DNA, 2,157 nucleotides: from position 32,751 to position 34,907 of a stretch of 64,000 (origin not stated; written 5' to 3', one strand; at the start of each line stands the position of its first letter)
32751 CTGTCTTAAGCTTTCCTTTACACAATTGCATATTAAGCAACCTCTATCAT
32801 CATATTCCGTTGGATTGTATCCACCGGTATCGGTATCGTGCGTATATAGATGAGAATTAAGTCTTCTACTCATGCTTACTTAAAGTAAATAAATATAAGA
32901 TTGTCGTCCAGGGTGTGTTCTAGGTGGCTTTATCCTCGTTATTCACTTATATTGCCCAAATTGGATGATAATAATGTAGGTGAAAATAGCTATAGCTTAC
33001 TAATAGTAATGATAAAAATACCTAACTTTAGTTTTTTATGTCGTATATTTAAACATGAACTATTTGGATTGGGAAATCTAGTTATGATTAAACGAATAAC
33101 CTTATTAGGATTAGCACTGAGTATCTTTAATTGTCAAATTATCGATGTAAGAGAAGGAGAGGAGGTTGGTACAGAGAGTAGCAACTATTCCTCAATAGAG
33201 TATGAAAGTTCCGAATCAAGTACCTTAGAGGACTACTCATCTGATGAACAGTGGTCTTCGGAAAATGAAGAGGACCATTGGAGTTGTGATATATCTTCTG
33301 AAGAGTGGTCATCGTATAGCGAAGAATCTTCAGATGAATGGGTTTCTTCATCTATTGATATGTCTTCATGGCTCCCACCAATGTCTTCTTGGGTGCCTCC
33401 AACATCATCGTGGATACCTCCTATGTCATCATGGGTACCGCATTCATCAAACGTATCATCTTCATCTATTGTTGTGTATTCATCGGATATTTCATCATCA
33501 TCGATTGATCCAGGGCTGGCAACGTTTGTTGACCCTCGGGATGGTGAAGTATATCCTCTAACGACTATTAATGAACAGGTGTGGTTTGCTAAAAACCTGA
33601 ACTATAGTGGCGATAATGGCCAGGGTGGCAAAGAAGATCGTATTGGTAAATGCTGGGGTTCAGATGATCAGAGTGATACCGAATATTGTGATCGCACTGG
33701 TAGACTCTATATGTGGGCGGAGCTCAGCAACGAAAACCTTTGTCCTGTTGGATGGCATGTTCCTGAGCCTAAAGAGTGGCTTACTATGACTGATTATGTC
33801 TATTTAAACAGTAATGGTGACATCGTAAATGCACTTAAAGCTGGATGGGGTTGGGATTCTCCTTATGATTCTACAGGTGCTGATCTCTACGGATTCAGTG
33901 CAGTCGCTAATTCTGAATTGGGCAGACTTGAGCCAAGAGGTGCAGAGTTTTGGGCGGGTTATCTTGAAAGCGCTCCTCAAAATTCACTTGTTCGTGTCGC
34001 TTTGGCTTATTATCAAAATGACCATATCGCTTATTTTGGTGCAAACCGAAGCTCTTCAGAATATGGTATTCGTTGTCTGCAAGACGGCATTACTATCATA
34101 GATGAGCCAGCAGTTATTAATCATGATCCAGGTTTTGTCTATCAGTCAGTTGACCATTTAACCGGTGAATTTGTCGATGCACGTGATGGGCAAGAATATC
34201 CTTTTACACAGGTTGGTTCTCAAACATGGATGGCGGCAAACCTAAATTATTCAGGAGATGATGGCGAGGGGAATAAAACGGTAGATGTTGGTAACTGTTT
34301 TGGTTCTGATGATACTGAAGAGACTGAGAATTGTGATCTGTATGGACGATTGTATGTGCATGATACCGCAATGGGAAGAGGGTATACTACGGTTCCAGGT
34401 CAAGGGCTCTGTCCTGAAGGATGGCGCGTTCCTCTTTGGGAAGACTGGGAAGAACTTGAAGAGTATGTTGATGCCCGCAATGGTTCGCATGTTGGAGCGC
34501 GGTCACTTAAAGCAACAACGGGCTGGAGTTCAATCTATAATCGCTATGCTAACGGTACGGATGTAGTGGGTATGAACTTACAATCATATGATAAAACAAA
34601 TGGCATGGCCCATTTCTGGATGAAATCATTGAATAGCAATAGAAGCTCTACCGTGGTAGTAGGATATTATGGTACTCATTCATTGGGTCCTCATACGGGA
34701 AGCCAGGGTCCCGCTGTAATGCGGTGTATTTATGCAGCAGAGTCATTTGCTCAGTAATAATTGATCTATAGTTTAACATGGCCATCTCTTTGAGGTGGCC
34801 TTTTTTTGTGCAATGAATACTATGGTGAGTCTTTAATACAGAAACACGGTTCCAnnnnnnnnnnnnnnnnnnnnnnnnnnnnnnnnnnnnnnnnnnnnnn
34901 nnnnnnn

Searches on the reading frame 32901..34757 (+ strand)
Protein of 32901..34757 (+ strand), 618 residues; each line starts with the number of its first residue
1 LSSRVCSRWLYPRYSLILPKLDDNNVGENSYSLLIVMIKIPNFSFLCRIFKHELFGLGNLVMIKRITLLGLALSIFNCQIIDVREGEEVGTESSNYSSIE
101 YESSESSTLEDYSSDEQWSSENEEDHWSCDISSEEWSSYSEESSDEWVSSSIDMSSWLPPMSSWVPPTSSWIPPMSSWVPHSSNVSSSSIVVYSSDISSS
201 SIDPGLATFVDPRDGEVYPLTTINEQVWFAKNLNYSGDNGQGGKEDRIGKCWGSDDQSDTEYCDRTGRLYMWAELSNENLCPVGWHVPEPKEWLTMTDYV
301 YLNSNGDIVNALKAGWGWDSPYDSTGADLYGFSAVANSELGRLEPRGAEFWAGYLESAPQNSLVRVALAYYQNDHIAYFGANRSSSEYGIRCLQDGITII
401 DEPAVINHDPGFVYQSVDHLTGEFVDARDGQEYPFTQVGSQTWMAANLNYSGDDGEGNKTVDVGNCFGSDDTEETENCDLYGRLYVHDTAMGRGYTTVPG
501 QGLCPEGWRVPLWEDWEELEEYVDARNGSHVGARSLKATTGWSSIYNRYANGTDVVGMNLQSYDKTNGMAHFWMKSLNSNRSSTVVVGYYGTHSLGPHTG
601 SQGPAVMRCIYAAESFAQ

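Call 24: search_protein_families(library=ncbifam, proteins=[window:32901-34757:+], max_evalue=0.00001)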
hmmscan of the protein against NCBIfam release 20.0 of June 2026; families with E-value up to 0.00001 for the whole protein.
window:32901-34757:+ (618 aa): 1 family
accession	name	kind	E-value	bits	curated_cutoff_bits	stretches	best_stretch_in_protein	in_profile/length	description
TIGR02145.1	Fib_succ_major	domain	1.1e-59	202.1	41.65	2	208-395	1-176/176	FISUMP domain-containing protein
